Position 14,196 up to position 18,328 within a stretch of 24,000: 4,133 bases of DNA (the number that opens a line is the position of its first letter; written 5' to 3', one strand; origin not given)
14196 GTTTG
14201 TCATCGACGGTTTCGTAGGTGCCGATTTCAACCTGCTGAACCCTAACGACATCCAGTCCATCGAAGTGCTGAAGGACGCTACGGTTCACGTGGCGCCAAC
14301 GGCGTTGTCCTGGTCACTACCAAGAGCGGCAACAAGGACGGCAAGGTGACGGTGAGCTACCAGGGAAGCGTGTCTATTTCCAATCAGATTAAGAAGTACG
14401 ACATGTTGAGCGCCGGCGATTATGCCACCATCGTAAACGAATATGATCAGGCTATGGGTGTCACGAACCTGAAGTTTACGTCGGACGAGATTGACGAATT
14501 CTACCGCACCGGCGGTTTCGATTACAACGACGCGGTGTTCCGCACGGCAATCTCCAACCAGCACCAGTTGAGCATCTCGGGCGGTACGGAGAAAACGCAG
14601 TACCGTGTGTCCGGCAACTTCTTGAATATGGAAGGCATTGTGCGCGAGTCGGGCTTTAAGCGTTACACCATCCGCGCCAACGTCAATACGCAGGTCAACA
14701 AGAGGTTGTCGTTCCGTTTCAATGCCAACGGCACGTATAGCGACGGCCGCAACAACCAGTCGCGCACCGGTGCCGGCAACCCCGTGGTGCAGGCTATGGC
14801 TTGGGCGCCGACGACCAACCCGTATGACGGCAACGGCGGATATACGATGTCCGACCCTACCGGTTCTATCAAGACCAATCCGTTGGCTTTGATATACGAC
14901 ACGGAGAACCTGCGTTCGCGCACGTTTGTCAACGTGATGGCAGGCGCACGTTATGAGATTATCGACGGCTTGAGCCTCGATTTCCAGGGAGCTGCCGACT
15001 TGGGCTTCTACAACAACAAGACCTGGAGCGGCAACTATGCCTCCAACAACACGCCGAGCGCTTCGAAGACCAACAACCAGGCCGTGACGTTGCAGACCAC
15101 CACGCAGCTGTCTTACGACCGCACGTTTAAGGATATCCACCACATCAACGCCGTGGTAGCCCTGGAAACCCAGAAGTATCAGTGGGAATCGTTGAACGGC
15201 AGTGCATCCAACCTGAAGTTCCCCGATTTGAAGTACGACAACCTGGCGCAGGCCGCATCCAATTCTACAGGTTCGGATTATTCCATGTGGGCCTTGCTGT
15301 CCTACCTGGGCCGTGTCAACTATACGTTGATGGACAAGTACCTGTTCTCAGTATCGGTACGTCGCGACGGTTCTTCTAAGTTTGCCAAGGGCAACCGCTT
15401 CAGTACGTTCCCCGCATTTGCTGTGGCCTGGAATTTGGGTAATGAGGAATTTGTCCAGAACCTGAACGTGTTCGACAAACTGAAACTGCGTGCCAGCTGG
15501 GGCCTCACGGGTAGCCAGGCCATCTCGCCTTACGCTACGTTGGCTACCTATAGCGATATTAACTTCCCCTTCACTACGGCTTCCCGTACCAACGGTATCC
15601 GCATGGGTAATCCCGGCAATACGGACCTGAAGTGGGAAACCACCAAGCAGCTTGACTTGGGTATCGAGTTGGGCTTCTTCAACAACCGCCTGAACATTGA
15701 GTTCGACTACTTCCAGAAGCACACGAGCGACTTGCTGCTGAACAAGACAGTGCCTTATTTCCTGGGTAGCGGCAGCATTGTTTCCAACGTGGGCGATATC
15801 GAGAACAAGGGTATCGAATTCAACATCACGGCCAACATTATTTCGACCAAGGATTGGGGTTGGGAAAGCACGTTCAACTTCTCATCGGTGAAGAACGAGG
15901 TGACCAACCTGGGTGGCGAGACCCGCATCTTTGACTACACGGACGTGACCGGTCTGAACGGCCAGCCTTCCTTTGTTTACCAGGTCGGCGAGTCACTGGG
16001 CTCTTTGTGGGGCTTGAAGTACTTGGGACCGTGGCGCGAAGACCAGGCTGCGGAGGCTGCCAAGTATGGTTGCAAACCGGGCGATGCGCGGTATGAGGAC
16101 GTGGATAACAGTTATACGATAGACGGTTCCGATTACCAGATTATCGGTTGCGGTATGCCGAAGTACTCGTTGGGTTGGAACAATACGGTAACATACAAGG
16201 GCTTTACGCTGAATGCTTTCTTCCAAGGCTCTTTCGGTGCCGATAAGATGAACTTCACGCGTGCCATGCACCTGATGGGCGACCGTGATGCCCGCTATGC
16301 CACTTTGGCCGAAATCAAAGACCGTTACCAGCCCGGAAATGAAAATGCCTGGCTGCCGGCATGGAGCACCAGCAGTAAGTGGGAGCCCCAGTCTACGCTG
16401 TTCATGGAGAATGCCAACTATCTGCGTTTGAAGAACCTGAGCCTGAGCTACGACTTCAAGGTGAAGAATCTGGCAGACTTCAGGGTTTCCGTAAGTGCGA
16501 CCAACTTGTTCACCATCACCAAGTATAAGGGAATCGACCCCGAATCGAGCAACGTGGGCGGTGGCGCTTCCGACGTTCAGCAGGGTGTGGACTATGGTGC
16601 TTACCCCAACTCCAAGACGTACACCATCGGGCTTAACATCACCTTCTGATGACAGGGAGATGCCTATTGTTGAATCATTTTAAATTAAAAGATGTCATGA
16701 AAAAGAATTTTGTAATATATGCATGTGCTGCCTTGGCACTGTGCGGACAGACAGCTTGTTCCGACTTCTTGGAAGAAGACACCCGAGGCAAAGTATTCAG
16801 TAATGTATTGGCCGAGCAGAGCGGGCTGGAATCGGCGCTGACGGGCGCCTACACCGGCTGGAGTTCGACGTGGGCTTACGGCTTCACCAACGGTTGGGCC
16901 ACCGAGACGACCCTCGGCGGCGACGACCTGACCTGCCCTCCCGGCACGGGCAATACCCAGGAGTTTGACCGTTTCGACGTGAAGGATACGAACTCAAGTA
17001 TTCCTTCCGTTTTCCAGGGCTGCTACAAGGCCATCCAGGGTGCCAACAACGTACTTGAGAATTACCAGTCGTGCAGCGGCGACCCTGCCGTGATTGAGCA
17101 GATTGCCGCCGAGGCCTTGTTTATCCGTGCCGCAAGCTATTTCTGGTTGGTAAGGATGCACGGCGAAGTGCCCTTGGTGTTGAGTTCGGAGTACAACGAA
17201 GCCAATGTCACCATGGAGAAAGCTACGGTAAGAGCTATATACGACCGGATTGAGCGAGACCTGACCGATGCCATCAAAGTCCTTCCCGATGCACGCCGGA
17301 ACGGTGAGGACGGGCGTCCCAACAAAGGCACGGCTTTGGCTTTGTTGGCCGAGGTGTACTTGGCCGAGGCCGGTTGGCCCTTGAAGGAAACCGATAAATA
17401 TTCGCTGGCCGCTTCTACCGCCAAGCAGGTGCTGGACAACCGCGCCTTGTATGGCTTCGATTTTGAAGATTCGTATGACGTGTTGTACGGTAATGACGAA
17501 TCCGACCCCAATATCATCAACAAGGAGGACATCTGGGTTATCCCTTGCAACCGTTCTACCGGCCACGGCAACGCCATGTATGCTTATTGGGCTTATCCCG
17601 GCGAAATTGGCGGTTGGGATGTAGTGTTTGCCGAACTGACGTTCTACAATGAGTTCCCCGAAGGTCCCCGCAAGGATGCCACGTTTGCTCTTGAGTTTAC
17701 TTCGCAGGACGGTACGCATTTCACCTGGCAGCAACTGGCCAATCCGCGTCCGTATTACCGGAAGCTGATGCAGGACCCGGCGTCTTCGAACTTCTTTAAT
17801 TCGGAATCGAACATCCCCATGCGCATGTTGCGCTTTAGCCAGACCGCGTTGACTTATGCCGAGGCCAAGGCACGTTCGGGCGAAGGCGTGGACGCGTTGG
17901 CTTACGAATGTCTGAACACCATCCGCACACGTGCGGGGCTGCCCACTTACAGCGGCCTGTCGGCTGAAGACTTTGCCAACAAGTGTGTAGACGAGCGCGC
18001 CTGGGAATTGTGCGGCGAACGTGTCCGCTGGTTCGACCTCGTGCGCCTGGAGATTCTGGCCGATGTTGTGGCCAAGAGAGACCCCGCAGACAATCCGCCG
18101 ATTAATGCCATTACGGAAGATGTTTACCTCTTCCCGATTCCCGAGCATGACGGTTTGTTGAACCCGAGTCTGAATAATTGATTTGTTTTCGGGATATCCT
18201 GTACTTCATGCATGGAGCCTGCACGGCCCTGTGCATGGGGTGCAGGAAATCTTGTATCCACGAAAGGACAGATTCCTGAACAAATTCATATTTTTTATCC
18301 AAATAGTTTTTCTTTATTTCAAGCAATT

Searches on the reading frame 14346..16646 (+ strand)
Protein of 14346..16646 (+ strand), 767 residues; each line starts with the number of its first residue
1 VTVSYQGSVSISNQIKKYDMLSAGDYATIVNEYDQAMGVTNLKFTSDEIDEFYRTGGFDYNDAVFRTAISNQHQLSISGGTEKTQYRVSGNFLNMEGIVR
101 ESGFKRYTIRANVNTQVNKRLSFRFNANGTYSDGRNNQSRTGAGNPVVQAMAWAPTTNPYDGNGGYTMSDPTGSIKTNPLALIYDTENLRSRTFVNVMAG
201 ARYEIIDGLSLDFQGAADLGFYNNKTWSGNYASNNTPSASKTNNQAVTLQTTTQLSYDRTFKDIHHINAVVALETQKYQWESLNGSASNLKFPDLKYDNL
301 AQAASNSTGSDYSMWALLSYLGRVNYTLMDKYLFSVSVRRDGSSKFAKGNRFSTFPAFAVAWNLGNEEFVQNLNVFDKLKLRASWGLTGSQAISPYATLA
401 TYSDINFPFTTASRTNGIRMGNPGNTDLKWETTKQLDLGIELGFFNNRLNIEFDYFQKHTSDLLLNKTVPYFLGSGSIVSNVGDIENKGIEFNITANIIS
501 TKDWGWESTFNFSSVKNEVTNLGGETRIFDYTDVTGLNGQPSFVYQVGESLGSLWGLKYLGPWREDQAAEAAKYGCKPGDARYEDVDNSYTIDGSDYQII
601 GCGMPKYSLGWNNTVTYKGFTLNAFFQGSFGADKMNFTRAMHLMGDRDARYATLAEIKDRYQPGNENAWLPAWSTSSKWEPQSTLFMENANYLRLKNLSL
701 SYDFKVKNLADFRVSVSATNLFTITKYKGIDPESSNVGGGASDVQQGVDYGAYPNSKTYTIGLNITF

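Call 23: search_protein_families(library=pfam, proteins=[window:14346-16646:+], max_evalue=0.001)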
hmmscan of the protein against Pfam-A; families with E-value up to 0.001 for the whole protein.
window:14346-16646:+ (767 aa): 1 family
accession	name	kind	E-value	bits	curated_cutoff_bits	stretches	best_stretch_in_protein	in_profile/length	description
PF00593.30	TonB_dep_Rec_b-barrel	-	2.9e-25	90.5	27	1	163-622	18-429/436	TonB dependent receptor-like, beta-barrel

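Call 24: search_protein_families(library=padloc, proteins=[window:14346-16646:+], max_evalue=0.001)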
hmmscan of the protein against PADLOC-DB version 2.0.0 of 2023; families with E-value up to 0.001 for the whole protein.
window:14346-16646:+ (767 aa): 0 families

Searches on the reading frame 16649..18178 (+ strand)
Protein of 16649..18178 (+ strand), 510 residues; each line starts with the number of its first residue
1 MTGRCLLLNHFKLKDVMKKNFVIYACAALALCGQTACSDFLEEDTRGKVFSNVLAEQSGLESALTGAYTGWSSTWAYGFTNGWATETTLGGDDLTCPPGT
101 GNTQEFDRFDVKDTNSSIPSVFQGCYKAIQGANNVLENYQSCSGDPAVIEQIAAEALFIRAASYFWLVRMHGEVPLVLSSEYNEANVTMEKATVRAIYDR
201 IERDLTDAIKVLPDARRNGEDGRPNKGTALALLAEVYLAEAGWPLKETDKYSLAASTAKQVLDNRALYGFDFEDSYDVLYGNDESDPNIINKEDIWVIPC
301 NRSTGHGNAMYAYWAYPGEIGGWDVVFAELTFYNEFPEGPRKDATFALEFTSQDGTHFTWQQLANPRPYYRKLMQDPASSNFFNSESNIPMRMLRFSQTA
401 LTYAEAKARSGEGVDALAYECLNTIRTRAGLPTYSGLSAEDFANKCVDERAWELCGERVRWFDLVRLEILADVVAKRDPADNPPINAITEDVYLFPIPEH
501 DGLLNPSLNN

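Call 23: search_protein_families(library=pfam, proteins=[window:16649-18178:+], max_evalue=0.001)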
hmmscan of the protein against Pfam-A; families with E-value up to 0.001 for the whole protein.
window:16649-18178:+ (510 aa): 2 families
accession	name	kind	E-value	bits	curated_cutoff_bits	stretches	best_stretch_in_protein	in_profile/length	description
PF14322.12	SusD-like_3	-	9.5e-28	98.2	27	1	39-238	1-191/191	Starch-binding associating with outer membrane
PF07980.17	SusD_RagB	-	1.6e-23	84.2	23.1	1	368-499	133-282/297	SusD family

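Call 24: search_protein_families(library=padloc, proteins=[window:16649-18178:+], max_evalue=0.001)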
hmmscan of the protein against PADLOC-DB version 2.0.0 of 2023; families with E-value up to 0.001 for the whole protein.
window:16649-18178:+ (510 aa): 0 families
